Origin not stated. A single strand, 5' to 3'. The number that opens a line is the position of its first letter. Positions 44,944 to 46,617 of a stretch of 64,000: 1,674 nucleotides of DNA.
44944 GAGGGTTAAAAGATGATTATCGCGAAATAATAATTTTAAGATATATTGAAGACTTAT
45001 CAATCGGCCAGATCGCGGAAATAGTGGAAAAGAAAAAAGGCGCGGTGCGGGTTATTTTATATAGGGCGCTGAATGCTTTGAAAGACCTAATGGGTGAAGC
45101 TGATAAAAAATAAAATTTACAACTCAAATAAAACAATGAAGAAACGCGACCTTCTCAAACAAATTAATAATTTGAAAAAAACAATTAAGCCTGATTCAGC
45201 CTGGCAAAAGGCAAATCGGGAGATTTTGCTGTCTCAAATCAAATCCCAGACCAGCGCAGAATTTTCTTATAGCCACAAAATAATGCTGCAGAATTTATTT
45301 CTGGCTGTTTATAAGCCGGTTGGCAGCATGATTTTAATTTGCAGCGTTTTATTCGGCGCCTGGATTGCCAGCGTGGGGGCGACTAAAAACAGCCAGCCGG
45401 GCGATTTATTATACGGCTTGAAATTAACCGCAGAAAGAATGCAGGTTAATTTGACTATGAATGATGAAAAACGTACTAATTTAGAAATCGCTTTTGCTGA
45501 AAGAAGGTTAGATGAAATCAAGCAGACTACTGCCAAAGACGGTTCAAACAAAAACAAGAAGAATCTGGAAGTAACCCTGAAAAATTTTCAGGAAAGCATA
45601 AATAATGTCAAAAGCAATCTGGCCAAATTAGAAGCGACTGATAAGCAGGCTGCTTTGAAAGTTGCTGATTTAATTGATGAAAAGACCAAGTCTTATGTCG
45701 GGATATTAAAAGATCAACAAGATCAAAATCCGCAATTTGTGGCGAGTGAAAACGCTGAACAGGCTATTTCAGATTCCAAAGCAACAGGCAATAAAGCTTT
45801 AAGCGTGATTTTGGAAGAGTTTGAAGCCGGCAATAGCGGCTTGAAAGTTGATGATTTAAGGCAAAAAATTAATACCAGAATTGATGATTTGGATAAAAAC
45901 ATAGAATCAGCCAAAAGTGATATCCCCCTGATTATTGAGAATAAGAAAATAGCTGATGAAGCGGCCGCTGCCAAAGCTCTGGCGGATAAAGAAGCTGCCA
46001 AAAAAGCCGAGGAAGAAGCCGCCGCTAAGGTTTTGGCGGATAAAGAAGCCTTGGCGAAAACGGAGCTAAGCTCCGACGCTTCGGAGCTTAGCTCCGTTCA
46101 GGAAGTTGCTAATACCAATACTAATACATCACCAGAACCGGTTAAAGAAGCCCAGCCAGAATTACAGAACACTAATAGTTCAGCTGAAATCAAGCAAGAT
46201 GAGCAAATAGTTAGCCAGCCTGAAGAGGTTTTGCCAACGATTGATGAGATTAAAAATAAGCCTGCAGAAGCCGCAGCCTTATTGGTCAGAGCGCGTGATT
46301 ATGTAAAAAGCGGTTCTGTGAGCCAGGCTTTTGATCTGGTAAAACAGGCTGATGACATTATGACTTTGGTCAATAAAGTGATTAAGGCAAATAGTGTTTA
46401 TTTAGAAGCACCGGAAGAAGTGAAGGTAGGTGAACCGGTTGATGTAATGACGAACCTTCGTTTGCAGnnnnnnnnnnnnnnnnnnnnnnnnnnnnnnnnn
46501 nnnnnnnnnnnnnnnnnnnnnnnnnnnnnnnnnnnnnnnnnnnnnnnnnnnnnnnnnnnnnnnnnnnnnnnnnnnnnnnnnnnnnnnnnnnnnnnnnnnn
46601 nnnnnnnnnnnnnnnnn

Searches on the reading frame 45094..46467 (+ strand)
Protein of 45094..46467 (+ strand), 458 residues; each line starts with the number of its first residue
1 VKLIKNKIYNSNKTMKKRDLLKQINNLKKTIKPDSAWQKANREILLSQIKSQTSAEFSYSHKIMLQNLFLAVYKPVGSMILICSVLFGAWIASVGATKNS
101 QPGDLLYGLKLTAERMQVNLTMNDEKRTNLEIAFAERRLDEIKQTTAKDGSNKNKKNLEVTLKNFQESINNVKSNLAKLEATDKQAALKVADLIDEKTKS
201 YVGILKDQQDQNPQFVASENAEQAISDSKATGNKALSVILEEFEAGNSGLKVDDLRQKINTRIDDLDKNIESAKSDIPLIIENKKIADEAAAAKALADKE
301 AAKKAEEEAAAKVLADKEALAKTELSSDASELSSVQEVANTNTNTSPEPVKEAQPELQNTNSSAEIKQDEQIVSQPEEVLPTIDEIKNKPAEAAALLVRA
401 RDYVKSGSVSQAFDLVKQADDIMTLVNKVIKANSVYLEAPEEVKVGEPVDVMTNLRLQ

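Call 49: search_protein_families(library=pfam, proteins=[window:45094-46467:+], max_evalue=0.001)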
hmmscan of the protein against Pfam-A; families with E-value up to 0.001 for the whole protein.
window:45094-46467:+ (458 aa): 1 family
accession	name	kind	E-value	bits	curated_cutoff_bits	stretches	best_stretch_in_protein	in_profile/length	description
PF18915.5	DUF5667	-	3.6e-08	34.2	27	1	101-187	3-86/99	Domain of unknown function (DUF5667)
